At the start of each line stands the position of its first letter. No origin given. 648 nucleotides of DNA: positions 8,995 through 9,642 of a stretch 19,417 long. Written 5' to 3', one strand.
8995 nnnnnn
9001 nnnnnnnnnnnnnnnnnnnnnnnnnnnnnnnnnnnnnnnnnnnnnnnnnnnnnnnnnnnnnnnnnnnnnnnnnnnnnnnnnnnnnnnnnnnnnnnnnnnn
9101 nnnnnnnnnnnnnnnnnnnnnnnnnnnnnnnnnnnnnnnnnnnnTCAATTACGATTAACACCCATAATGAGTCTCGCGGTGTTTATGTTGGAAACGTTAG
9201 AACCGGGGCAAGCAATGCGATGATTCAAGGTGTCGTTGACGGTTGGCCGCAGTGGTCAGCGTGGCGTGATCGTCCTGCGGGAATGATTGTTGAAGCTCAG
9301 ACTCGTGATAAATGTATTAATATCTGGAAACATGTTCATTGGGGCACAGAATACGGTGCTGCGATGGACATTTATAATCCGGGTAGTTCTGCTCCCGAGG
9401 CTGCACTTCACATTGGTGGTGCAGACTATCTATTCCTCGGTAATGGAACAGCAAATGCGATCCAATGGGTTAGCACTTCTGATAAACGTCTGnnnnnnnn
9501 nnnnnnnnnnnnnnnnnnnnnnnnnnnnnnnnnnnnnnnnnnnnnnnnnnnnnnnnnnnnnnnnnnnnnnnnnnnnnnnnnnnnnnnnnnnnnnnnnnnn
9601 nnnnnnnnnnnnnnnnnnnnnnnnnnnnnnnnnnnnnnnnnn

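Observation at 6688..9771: Tail fiber with a built-in S74 chaperone, an internal duplicated motif and a possible enzymatic central region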

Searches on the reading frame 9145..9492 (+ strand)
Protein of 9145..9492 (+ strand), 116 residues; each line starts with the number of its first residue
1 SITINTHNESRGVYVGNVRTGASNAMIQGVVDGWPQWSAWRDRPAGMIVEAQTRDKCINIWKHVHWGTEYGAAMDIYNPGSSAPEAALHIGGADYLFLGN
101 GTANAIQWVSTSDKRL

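Call 41: search_dna_similar(query=window:9145-9492:+, collection=phages, mode=protein, max_rows=25, max_evalue=0.001)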
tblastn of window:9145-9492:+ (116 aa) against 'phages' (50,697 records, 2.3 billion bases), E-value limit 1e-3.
Records with a match: 426; places in all: 433; records where one place covers at least 80% of the query: 286.
Best place of each record, by identity: <60% 426.
By first word of the organism name: Salmonella 174; Escherichia 126; Citrobacter 27; Shigella 16; Enterobacteria 13; Enterobacter 13; Cronobacter 12; Bacteriophage 10; Klebsiella 9; Phage 7; and 12 more.
By host as written in the record: - 54; Escherichia coli 46; Salmonella enterica subsp. enterica serovar Enteritidis PT1 20; Citrobacter freundii 17; Salmonella enterica subsp. enterica serovar Enteritidis 16; Salmonella sp. 14; Salmonella enterica subsp. enterica serovar Typhimurium 12; Salmonella enterica subsp. enterica 10; and 126 more.
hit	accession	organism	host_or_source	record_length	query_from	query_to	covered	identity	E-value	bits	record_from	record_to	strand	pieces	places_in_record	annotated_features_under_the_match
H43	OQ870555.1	Escherichia phage PECP14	Escherichia coli O157:H7 ATCC 43894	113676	6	116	96%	45.0%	7e-21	92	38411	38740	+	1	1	hypothetical protein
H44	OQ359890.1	Salmonella phage vB_SenS_UTK0010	Salmonella enterica subsp. enterica ...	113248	6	116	96%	45.0%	7e-21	91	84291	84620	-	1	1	tail fiber protein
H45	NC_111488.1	Salmonella phage vB_SenS_UTK0010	Salmonella enterica subsp. enterica ...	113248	6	116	96%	45.0%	7e-21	91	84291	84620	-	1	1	tail fiber protein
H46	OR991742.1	Salmonella phage STK8t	Salmonella enterica subsp. enterica ...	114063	6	116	96%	45.0%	8e-21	91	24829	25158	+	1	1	tail fiber protein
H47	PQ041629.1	Salmonella phage vB_SalS_KFSSM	Salmonella enterica subsp. enterica ...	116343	6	116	96%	45.0%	8e-21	91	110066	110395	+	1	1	tail fiber protein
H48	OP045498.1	Klebsiella phage 150049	Klebsiella pneumoniae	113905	6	116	96%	45.0%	8e-21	91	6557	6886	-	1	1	hypothetical protein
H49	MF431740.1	Bacteriophage T5-like cott162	cow milk cottage cheese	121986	1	116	100%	42.2%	1e-19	88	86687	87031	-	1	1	tail fibers protein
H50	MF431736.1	Bacteriophage T5-like chee130_1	cow milk cheese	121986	1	116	100%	42.2%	1e-19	88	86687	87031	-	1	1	tail fibers protein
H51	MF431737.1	Escherichia phage saus132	pork sausage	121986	1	116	100%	42.2%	1e-19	88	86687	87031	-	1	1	tail fibers protein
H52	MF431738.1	Bacteriophage T5-like poul149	poultry meat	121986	1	116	100%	42.2%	1e-19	88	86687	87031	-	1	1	tail fibers protein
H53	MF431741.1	Bacteriophage T5-like saus176N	pork sausage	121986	1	116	100%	42.2%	1e-19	88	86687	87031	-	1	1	tail fibers protein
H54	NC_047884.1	Escherichia phage saus132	pork sausage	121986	1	116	100%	42.2%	1e-19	88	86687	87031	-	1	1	tail fiber protein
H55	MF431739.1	Bacteriophage T5-like chee158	cow milk cheese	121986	1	116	100%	42.2%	2e-19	87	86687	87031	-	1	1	tail fibers protein (x2)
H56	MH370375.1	Salmonella phage S124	Salmonella enterica serotype Derby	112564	8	116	94%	44.0%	2e-20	90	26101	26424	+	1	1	L-shaped tail fiber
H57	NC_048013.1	Salmonella phage S124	Salmonella enterica serotype Derby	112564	8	116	94%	44.0%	2e-20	90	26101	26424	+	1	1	tail fiber protein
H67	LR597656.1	Escherichia phage Stevie_ev116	-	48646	9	116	93%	42.6%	7e-15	74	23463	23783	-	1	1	hypothetical protein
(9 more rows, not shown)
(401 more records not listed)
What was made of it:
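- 9199..9477 (+): Tip domain of the siphovirus lateral-fibre type (aa 838-930), absent from T-even gp37. It becomes the distal end of the mature fibre. 40-45% identity to T5-like L-shaped or lateral fibre ends; 426 phage records match (call 41).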

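Call 43: get_annotated_region(hit=H56, flank=4500)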
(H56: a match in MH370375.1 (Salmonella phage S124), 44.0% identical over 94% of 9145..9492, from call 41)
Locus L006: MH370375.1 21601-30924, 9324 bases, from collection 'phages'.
description: Salmonella phage S124, complete genome.
organism: Salmonella phage S124 (NCBI taxid 2231351)
taxonomy: Viruses; Duplodnaviria; Heunggongvirae; Uroviricota; Caudoviricetes; Demerecviridae; Markadamsvirinae; Epseptimavirus; Epseptimavirus S124
host: Salmonella enterica serotype Derby; source: -; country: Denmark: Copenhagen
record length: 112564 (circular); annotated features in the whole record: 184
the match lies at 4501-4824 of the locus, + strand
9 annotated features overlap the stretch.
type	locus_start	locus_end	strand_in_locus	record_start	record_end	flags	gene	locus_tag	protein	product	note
CDS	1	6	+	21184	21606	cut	-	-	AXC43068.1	tail protein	label: orf20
CDS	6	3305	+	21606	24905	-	-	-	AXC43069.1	L-shaped tail fiber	label: orf21; Peptidase_S74 (PF13884) domain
CDS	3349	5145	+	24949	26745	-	-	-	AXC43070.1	L-shaped tail fiber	label: orf22; Peptidase_S74 (PF13884) domain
CDS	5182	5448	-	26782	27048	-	-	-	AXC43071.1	hypothetical protein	label: orf23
CDS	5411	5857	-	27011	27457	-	-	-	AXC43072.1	deoxyuridine 5'-triphosphate nucleotidohydrolase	label: orf24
CDS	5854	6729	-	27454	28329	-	-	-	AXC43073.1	ribonuclease H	label: orf25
CDS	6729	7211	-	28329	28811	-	-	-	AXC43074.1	restriction endonuclease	label: orf26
CDS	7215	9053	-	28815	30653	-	-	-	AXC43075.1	recombination related exonuclease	label: orf27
CDS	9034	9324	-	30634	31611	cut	-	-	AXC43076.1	recombintional nuclease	label: orf28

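Call 44: get_annotated_region(hit=H67, flank=4500)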
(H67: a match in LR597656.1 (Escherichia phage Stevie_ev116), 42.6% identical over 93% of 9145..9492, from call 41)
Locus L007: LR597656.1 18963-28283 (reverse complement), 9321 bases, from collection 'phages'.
description: Escherichia phage Stevie_ev116 genome assembly, chromosome: 1.
organism: Escherichia phage Stevie_ev116 (NCBI taxid 2695840)
taxonomy: Viruses; Duplodnaviria; Heunggongvirae; Uroviricota; Caudoviricetes; Drexlerviridae; Tempevirinae; Tlsvirus
host: -; source: -; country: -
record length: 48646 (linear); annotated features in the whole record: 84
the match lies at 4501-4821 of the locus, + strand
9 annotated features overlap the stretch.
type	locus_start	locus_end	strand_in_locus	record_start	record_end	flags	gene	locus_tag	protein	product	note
CDS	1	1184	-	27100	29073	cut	-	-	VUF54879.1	hypothetical protein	-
CDS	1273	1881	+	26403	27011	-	-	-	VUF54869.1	hypothetical protein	-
CDS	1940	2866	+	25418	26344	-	-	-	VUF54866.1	DNA primase/helicase, phage-associated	-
CDS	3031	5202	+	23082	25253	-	-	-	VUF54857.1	hypothetical protein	-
CDS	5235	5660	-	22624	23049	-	-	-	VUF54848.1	Single-stranded DNA-binding protein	-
CDS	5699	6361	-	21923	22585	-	-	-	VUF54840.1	Phage-associated recombinase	-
CDS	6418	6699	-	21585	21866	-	-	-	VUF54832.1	Phage tail tape measure protein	-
CDS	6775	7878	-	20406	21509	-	-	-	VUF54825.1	Phage exonuclease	-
CDS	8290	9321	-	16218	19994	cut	-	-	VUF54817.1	Phage tail fiber protein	-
